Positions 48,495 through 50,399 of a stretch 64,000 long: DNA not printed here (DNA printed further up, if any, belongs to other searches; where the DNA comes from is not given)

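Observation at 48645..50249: SerB-like HAD phosphatase with ACT-like N-terminus and degenerate catalytic motifs (possible pseudo-phosphatase)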

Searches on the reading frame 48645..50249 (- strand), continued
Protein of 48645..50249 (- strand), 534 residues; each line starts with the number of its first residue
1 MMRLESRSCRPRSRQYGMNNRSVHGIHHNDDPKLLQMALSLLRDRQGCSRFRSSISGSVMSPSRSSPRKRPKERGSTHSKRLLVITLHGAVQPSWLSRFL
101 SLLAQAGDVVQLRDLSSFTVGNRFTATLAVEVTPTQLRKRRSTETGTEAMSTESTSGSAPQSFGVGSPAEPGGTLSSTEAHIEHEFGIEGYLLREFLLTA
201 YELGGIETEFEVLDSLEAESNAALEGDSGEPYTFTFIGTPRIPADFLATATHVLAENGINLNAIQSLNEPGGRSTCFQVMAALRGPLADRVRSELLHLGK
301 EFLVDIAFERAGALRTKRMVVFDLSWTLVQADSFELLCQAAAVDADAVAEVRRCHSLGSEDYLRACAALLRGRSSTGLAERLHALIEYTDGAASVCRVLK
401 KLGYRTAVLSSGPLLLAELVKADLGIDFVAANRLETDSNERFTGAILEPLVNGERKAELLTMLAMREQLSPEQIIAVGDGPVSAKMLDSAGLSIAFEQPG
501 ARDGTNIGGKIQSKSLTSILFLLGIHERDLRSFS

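Call 25: search_protein_families(library=pfam, proteins=[P0126, P0129, P0142, P0143, P0131, P0141, P0151, P0157, P0170], max_evalue=0.001)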
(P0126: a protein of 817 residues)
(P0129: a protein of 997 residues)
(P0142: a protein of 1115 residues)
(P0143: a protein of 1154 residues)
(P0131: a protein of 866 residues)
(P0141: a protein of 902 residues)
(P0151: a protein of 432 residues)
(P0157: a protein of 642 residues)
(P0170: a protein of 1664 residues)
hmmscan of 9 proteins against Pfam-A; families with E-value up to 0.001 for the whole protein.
P0126 (817 aa): 7 families
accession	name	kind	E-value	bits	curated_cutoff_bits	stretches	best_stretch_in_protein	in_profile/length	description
PF00702.32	Hydrolase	-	5.6e-34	118.7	26.4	2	606-781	2-191/191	haloacid dehalogenase-like hydrolase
PF12710.13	HAD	-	5.7e-32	112.1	27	2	608-778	1-189/189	haloacid dehalogenase-like hydrolase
PF13740.12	ACT_6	-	1.3e-14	54.3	23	2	1-71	3-75/76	ACT domain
PF08282.18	Hydrolase_3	-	1.9e-10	41.4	20.9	1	746-812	188-255/255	haloacid dehalogenase-like hydrolase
PF13419.12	HAD_2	-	1.6e-09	38.5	23.8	0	247-300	68-121/178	Haloacid dehalogenase-like hydrolase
PF21086.3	ACT_PSP_2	-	1.9e-06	28.3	24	1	533-595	12-76/77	ACT domain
PF06888.18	Put_Phosphatase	-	2.7e-05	24.1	27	0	607-776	2-185/234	Putative Phosphatase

P0129 (997 aa): 5 families
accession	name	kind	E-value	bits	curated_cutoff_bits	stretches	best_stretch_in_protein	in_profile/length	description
PF12710.13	HAD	-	7.3e-26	92.2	27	2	707-877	1-188/189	haloacid dehalogenase-like hydrolase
PF00702.32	Hydrolase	-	4.4e-24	86.4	26.4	2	705-881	2-191/191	haloacid dehalogenase-like hydrolase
PF13740.12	ACT_6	-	1.9e-09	37.7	23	1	55-132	1-76/76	ACT domain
PF13419.12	HAD_2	-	1.1e-08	35.8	23.8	1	707-831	1-134/178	Haloacid dehalogenase-like hydrolase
PF08282.18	Hydrolase_3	-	1.8e-06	28.4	20.9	1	846-886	188-228/255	haloacid dehalogenase-like hydrolase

P0142 (1115 aa): 7 families
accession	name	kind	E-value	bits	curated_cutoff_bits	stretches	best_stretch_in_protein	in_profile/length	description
PF12710.13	HAD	-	3.3e-33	116.2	27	2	892-1060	1-188/189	haloacid dehalogenase-like hydrolase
PF00702.32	Hydrolase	-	1.6e-30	107.4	26.4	1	890-1064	2-191/191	haloacid dehalogenase-like hydrolase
PF08282.18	Hydrolase_3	-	1.9e-09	38.1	20.9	1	1029-1084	188-244/255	haloacid dehalogenase-like hydrolase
PF13740.12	ACT_6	-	4.7e-08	33.3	23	0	529-578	4-52/76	ACT domain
PF06888.18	Put_Phosphatase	-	6.1e-07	29.5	27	1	891-1065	2-191/234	Putative Phosphatase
PF13419.12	HAD_2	-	2.9e-05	24.7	23.8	0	893-1068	2-176/178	Haloacid dehalogenase-like hydrolase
PF21086.3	ACT_PSP_2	-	0.00051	20.5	24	0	802-880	3-77/77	ACT domain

P0143 (1154 aa): 4 families
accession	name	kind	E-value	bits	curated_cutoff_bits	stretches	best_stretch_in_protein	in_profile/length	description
PF00702.32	Hydrolase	-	5.8e-26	92.5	26.4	1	938-1113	2-191/191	haloacid dehalogenase-like hydrolase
PF12710.13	HAD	-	7.7e-24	85.6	27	1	940-1110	1-189/189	haloacid dehalogenase-like hydrolase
PF08282.18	Hydrolase_3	-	1.6e-08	35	20.9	1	1085-1141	195-252/255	haloacid dehalogenase-like hydrolase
PF13740.12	ACT_6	-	4.4e-06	27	23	0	208-274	6-68/76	ACT domain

P0131 (866 aa): 6 families
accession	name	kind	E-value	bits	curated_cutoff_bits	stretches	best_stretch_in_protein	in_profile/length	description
PF12710.13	HAD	-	1.4e-24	88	27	2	670-803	48-189/189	haloacid dehalogenase-like hydrolase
PF00702.32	Hydrolase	-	1.7e-22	81.2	26.4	2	656-806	44-191/191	haloacid dehalogenase-like hydrolase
PF13740.12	ACT_6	-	3.4e-09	36.9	23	1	8-80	3-75/76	ACT domain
PF13419.12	HAD_2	-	4.5e-09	37.1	23.8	0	689-744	66-122/178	Haloacid dehalogenase-like hydrolase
PF08282.18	Hydrolase_3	-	2e-08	34.7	20.9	1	771-829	188-247/255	haloacid dehalogenase-like hydrolase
PF21086.3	ACT_PSP_2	-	6.1e-05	23.5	24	1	553-619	12-76/77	ACT domain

P0141 (902 aa): 7 families
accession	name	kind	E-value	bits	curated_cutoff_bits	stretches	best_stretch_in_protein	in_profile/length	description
PF12710.13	HAD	-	7.5e-39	134.6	27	2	217-384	1-188/189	haloacid dehalogenase-like hydrolase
PF00702.32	Hydrolase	-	3.3e-30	106.4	26.4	2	214-388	1-191/191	haloacid dehalogenase-like hydrolase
PF13740.12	ACT_6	-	6.3e-19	68.1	23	2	29-101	2-74/76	ACT domain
PF08282.18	Hydrolase_3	-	8e-11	42.6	20.9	1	350-419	185-255/255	haloacid dehalogenase-like hydrolase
PF06888.18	Put_Phosphatase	-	3.7e-09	36.8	27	1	216-330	2-118/234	Putative Phosphatase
PF13419.12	HAD_2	-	9.5e-07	29.5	23.8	0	218-389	2-173/178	Haloacid dehalogenase-like hydrolase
PF21086.3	ACT_PSP_2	-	0.00042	20.8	24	0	573-654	13-76/77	ACT domain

P0151 (432 aa): 8 families
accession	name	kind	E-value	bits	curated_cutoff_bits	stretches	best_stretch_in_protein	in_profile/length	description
PF12710.13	HAD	-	1.6e-17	65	27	1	191-371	1-183/189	haloacid dehalogenase-like hydrolase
PF00702.32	Hydrolase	-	1.8e-15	58.3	26.4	1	189-380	2-191/191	haloacid dehalogenase-like hydrolase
PF13740.12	ACT_6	-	2.5e-15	56.6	23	1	13-85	2-75/76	ACT domain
PF08282.18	Hydrolase_3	-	1.7e-08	34.9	20.9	1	341-411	184-255/255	haloacid dehalogenase-like hydrolase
PF21086.3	ACT_PSP_2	-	3.2e-07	30.8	24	1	105-179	4-77/77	ACT domain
PF13419.12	HAD_2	-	1.2e-05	26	23.8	1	271-380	75-172/178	Haloacid dehalogenase-like hydrolase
PF01842.31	ACT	-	9.4e-05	22.6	27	0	17-51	4-38/66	ACT domain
PF13291.12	ACT_4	-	0.00069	20.7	27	0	16-62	9-57/80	ACT domain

P0157 (642 aa): 6 families
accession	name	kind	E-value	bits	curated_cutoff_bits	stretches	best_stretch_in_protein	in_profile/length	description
PF00702.32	Hydrolase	-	3.9e-22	80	26.4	1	422-597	2-191/191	haloacid dehalogenase-like hydrolase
PF12710.13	HAD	-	1.9e-19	71.3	27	1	424-593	1-188/189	haloacid dehalogenase-like hydrolase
PF03105.24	SPX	-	8.1e-16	59.4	27.8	1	140-177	303-340/340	SPX domain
PF08282.18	Hydrolase_3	-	4.5e-10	40.1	20.9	1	561-617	187-244/255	haloacid dehalogenase-like hydrolase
PF13740.12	ACT_6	-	1.7e-05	25.1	23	1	241-312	3-75/76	ACT domain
PF06888.18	Put_Phosphatase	-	0.00011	22.2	27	0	423-515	2-96/234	Putative Phosphatase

P0170 (1664 aa): 5 families
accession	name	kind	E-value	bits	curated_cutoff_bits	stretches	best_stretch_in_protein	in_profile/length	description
PF12710.13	HAD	-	1.4e-26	94.5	27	2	1441-1610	1-188/189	haloacid dehalogenase-like hydrolase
PF00702.32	Hydrolase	-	4.7e-20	73.2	26.4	1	1439-1614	2-191/191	haloacid dehalogenase-like hydrolase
PF06888.18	Put_Phosphatase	-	3.5e-07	30.3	27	1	1440-1607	2-182/234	Putative Phosphatase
PF08282.18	Hydrolase_3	-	4e-07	30.4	20.9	1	1579-1634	188-244/255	haloacid dehalogenase-like hydrolase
PF13740.12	ACT_6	-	0.00044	20.5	23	0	94-142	25-73/76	ACT domain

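Call 28: list_cluster_members(proteins=[P0126, P0127, P0129, P0131, P0141, P0142, P0147, P0149, P0150, P0151])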
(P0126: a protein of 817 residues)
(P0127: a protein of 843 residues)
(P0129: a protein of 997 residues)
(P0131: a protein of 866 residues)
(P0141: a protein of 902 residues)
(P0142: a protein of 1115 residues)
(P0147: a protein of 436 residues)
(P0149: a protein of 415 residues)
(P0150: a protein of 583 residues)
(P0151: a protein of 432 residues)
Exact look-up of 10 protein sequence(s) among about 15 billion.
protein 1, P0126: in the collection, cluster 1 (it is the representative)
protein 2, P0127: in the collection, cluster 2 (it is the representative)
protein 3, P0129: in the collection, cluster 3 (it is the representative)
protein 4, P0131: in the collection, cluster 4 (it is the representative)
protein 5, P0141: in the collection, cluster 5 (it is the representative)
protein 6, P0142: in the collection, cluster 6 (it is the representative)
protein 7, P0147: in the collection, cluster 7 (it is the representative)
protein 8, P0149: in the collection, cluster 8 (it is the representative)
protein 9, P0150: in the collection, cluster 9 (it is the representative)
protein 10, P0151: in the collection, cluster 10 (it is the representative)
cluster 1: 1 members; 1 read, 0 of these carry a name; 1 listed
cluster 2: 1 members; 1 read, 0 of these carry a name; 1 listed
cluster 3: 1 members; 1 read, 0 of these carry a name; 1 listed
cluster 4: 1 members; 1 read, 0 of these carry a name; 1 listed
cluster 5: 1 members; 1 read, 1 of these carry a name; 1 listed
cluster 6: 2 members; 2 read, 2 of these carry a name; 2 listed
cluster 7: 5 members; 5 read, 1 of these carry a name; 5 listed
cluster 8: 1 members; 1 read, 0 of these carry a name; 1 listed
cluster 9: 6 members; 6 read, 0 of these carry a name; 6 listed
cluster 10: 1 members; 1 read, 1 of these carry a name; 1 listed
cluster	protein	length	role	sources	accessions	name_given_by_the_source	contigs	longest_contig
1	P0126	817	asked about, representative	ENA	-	-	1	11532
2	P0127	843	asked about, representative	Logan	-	-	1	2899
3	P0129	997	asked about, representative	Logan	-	-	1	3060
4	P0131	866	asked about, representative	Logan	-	-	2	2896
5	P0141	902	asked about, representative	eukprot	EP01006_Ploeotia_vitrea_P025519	TRINITY_DN58384_c0_g1_i1.p1 TRINITY_DN58384_c0_g1~~TRINITY_DN58384_c0_g1_i1.p1 ORF ...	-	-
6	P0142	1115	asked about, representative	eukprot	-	GHVS01029164.1.p1 GENE.GHVS01029164.1~~GHVS01029164.1.p1 ORF type:complete len:1116 ...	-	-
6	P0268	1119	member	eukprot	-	GHVS01029160.1.p1 GENE.GHVS01029160.1~~GHVS01029160.1.p1 ORF type:complete len:1120 ...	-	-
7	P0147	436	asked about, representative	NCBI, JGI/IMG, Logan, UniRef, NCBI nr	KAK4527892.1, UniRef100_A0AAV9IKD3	hypothetical protein GAYE_SCF46G5825 [Galdieria yellowstonensis] | phosphoserine phosphatase | phosphoserine phosphatase n=1 Tax=Galdieria yellowstonensis TaxID=3028027 ...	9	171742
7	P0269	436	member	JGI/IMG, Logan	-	-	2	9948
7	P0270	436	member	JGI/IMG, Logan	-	-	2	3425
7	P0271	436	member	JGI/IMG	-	-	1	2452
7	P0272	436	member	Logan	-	-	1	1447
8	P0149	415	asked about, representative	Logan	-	-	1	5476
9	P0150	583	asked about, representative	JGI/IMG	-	-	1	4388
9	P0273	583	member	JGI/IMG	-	-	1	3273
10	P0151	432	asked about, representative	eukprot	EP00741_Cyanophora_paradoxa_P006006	tig00000970_g5824.t1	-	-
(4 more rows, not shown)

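Call 29: find_homologous_proteins(query=P0147, max_evalue=1e-10)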
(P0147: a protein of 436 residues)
Query P0147 (436 aa): 8000 proteins with E <= 1e-10 among 8000 candidates; the best 120 are listed.
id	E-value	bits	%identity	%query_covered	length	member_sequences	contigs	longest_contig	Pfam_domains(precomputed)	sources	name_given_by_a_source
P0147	2.8e-283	957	100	100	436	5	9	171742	PF00702.33,PF08282.19,PF13740.13,PF12710.14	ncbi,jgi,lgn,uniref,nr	ncbi:hypothetical protein GAYE_SCF46G5825 [Galdieria yellowstonensis]|jgi:phosphoserine phosphatase|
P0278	4.2e-238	808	87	97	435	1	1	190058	PF00702.33,PF08282.19,PF13740.13,PF12710.14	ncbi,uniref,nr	ncbi:hypothetical protein GpartN1_g6075.t1 [Galdieria partita]|uniref:phosphoserine phosphatase n=1 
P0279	3.2e-236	802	87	98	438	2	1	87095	PF00702.33,PF08282.19,PF13740.13,PF12710.14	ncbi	ncbi:Phosphoserine phosphatase, partial [Galdieria sulphuraria]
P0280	3.9e-130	453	53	96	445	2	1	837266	PF00702.33,PF08282.19,PF06888.19,PF13740.13,PF12710.14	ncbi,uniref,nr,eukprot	ncbi:hypothetical protein CDCA_CDCA01G0255 [Cyanidium caldarium]|uniref:phosphoserine phosphatase n=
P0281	1.4e-127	444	53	95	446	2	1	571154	PF00702.33,PF08282.19,PF13740.13,PF12710.14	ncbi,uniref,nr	ncbi:hypothetical protein F1559_001192 [Cyanidiococcus yangmingshanensis]|uniref:phosphoserine phosp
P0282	2.5e-125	437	52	96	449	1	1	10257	PF00702.33,PF08282.19,PF13740.13,PF12710.14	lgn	-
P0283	4.4e-125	436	65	56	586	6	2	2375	PF00702.33,PF01842.32,PF08282.19,PF13740.13,PF12710.14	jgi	-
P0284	5.9e-125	436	52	98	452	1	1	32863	PF00702.33,PF08282.19,PF06888.19,PF13740.13,PF12710.14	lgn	-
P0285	6.2e-125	436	65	56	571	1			PF00702.33,PF01842.32,PF08282.19,PF13740.13,PF12710.14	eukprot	eukprot:TRINITY_DN3151_c0_g1_i2.p1 TRINITY_DN3151_c0_g1~~TRINITY_DN3151_c0_g1_i2.p1 ORF type:complet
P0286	6.8e-125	435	53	95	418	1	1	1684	PF00702.33,PF08282.19,PF13740.13,PF12710.14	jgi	jgi:phosphoserine phosphatase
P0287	1.3e-124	435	50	96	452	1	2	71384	PF00702.33,PF08282.19,PF13740.13,PF12710.14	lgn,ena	-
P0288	2.2e-124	434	52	95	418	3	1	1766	PF00702.33,PF08282.19,PF13740.13,PF12710.14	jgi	jgi:phosphoserine phosphatase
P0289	3.7e-124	433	49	99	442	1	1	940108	PF00702.33,PF08282.19,PF13740.13,PF12710.14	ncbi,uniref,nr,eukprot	ncbi:Phosphoserine phosphatase SerB2 [Porphyridium purpureum]|uniref:phosphoserine phosphatase n=1 T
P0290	3.9e-124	433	50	97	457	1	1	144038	PF21086.4,PF00702.33,PF08282.19,PF13740.13,PF12710.14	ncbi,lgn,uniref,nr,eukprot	ncbi:Phosphoserine phosphatase [Gracilariopsis chorda]|uniref:phosphoserine phosphatase n=1 Tax=Grac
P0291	6.1e-124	432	51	95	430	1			PF13419.13,PF21086.4,PF00702.33,PF08282.19,PF06888.19,PF13740.13,PF12710.14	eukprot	eukprot:CAMPEP_0185835866 /NCGR_PEP_ID=MMETSP1353-20130828/8638_1 /TAXON_ID=1077150 /ORGANISM="Eryth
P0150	7.5e-124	432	65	56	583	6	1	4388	PF00702.33,PF01842.32,PF08282.19,PF13740.13,PF12710.14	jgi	-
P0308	2.9e-119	417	56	84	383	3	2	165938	PF00702.33,PF08282.19,PF12710.14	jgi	jgi:phosphoserine phosphatase SerB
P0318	1.6e-116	408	47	97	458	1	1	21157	PF13419.13,PF21086.4,PF00702.33,PF08282.19,PF06888.19,PF13740.13,PF12710.14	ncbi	ncbi:unnamed protein product [Agarophyton chilense]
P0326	4.4e-106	373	48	96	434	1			PF00702.33,PF01842.32,PF08282.19,PF13740.13,PF12710.14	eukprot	eukprot:tig00001333_g8188.t1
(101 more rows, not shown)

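Call 33: find_homologous_proteins(query=P0281, max_evalue=1e-60)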
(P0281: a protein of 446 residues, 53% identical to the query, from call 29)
Query P0281 (446 aa): 7681 proteins with E <= 1e-60 among 8000 candidates; the best 120 are listed.
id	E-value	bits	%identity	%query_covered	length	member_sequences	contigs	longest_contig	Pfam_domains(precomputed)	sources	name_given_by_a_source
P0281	1.2e-284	962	100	100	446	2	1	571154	PF00702.33,PF08282.19,PF13740.13,PF12710.14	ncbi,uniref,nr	ncbi:hypothetical protein F1559_001192 [Cyanidiococcus yangmingshanensis]|uniref:phosphoserine phosp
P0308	2.5e-212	724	88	86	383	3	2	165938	PF00702.33,PF08282.19,PF12710.14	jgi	jgi:phosphoserine phosphatase SerB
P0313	7.1e-197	673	86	82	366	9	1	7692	PF00702.33,PF08282.19,PF12710.14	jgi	-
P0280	5.3e-186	637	72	93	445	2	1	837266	PF00702.33,PF08282.19,PF06888.19,PF13740.13,PF12710.14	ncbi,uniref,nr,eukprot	ncbi:hypothetical protein CDCA_CDCA01G0255 [Cyanidium caldarium]|uniref:phosphoserine phosphatase n=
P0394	1.2e-146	507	45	93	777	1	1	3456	PF13419.13,PF21086.4,PF00702.33,PF13291.13,PF01842.32,PF08282.19,PF06888.19,PF13740.13,PF12710.14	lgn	-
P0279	5.3e-131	456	55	91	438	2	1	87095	PF00702.33,PF08282.19,PF13740.13,PF12710.14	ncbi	ncbi:Phosphoserine phosphatase, partial [Galdieria sulphuraria]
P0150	8.7e-131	455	67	56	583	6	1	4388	PF00702.33,PF01842.32,PF08282.19,PF13740.13,PF12710.14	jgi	-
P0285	3.9e-129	450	63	60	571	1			PF00702.33,PF01842.32,PF08282.19,PF13740.13,PF12710.14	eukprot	eukprot:TRINITY_DN3151_c0_g1_i2.p1 TRINITY_DN3151_c0_g1~~TRINITY_DN3151_c0_g1_i2.p1 ORF type:complet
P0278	8.2e-129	449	54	91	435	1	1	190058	PF00702.33,PF08282.19,PF13740.13,PF12710.14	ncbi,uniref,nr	ncbi:hypothetical protein GpartN1_g6075.t1 [Galdieria partita]|uniref:phosphoserine phosphatase n=1 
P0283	2.8e-128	447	66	56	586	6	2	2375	PF00702.33,PF01842.32,PF08282.19,PF13740.13,PF12710.14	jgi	-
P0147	8.8e-128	445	53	91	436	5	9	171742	PF00702.33,PF08282.19,PF13740.13,PF12710.14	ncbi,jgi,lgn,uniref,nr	ncbi:hypothetical protein GAYE_SCF46G5825 [Galdieria yellowstonensis]|jgi:phosphoserine phosphatase|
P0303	1.7e-127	444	49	91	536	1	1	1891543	PF00702.33,PF01842.32,PF08282.19,PF13740.13,PF12710.14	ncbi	ncbi:hypothetical protein MMPV_003213 [Pyropia vietnamensis]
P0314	5.7e-125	436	54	92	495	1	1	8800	PF00702.33,PF08282.19,PF13740.13,PF12710.14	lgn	-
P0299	9.1e-124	432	53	95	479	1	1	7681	PF00702.33,PF08282.19,PF06888.19,PF13740.13,PF12710.14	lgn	-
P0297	4.2e-123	430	52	91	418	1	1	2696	PF00702.33,PF08282.19,PF13740.13,PF12710.14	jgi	jgi:phosphoserine phosphatase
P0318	1.5e-115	405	49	90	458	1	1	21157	PF13419.13,PF21086.4,PF00702.33,PF08282.19,PF06888.19,PF13740.13,PF12710.14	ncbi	ncbi:unnamed protein product [Agarophyton chilense]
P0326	4.1e-103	364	48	87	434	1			PF00702.33,PF01842.32,PF08282.19,PF13740.13,PF12710.14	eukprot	eukprot:tig00001333_g8188.t1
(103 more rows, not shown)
